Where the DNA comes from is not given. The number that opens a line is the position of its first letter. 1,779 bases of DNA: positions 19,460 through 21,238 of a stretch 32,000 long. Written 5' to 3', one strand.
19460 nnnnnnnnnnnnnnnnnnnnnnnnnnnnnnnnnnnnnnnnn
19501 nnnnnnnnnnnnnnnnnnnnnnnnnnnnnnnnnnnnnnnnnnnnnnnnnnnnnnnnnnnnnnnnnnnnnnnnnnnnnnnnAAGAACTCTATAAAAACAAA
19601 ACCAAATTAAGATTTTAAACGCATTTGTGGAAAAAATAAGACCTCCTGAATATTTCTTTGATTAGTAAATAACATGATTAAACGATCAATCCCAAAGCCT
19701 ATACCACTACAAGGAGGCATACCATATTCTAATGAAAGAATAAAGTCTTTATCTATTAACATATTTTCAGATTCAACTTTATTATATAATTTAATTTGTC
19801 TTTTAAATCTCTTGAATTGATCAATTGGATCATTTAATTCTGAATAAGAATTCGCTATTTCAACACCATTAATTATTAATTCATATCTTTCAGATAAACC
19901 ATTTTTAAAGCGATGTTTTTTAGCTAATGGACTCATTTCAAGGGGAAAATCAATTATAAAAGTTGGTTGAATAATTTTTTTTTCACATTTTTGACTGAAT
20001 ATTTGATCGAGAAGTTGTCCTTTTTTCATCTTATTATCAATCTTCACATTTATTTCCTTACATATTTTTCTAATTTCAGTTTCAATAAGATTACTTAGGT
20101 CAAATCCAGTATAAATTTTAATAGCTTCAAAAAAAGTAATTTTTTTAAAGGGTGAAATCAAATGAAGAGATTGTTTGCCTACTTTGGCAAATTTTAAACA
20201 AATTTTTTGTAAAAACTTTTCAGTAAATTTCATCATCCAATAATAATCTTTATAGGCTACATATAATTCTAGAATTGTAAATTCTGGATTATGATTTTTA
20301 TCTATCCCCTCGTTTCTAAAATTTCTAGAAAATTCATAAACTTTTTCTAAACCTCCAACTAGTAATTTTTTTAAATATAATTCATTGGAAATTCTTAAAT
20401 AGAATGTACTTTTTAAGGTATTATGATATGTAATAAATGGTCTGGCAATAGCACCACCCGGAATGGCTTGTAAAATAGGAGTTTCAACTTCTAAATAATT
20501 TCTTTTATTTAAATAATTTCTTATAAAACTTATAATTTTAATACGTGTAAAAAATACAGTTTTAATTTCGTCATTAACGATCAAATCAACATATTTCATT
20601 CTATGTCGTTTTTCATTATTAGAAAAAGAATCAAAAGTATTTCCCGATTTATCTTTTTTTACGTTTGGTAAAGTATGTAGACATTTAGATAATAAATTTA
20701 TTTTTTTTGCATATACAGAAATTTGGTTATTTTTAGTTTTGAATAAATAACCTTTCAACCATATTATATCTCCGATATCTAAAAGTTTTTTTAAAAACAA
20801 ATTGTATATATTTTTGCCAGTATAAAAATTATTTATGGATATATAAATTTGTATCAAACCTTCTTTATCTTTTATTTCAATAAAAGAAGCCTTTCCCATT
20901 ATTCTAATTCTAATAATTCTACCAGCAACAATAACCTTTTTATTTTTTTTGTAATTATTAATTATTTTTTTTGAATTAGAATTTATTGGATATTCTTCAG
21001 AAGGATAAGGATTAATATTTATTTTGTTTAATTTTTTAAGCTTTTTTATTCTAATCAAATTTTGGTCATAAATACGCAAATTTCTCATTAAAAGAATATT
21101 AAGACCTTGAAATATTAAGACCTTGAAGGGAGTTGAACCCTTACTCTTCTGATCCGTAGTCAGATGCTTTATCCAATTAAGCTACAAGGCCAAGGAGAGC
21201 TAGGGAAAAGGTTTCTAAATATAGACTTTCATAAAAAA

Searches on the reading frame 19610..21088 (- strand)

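Call 43: search_protein_families(library=ncbifam, proteins=[window:19610-21088:-], max_evalue=0.00001)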
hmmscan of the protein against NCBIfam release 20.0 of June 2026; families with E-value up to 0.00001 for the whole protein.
window:19610-21088:- (493 aa): 15 families
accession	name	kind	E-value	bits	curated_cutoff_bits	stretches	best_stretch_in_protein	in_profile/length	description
NF001756.1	PRK00484.1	subfamily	4.1e-181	602.9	468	1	9-490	3-486/488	lysine--tRNA ligase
TIGR00499.1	lysS_bact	equivalog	8.2e-160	532.7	427.6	1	8-490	4-493/496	lysine--tRNA ligase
NF002821.0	PRK02983.1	equivalog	2.5e-136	456.2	742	1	4-490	616-1099/1102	bifunctional lysylphosphatidylglycerol synthetase/lysine--tRNA ligase LysX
NF009101.0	PRK12445.1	subfamily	2.1e-122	409.2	1026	1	48-491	64-503/505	lysine--tRNA ligase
TIGR00462.1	genX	equivalog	3.2e-72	243.6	286.9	1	181-486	3-304/304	EF-P lysine aminoacylase EpmA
NF006828.0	PRK09350.1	equivalog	2.3e-63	214.4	264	1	178-488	15-322/325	elongation factor P--(R)-beta-lysine ligase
TIGR00459.1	aspS_bact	equivalog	1.7e-50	171.9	373.85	2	43-331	10-285/586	aspartate--tRNA ligase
NF001750.0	PRK00476.1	equivalog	1.9e-47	161.9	443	2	42-353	11-316/590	aspartate--tRNA ligase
NF003483.0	PRK05159.1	equivalog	7.1e-41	140.5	353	1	43-488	11-431/438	aspartate--tRNA(Asn) ligase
TIGR00458.1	aspS_nondisc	equivalog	3.7e-40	138.2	368.4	1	43-490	6-423/428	aspartate--tRNA(Asn) ligase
NF009460.0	PRK12820.1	equivalog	2.4e-30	105.3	1379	1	49-326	35-314/723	bifunctional aspartyl-tRNA synthetase/aspartyl/glutamyl-tRNA amidotransferase subunit C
NF003037.0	PRK03932.1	equivalog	2.4e-29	102.6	414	1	40-489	7-445/451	asparagine--tRNA ligase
TIGR00457.1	asnS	equivalog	1e-22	80.6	342.6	1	44-489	9-449/455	asparagine--tRNA ligase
NF005052.0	PRK06462.1-1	equivalog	7.7e-12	44.9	368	1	168-347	38-229/353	asparagine synthetase A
NF005054.0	PRK06462.1-4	equivalog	6.2e-10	38.6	309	1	167-327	13-190/318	asparagine synthetase A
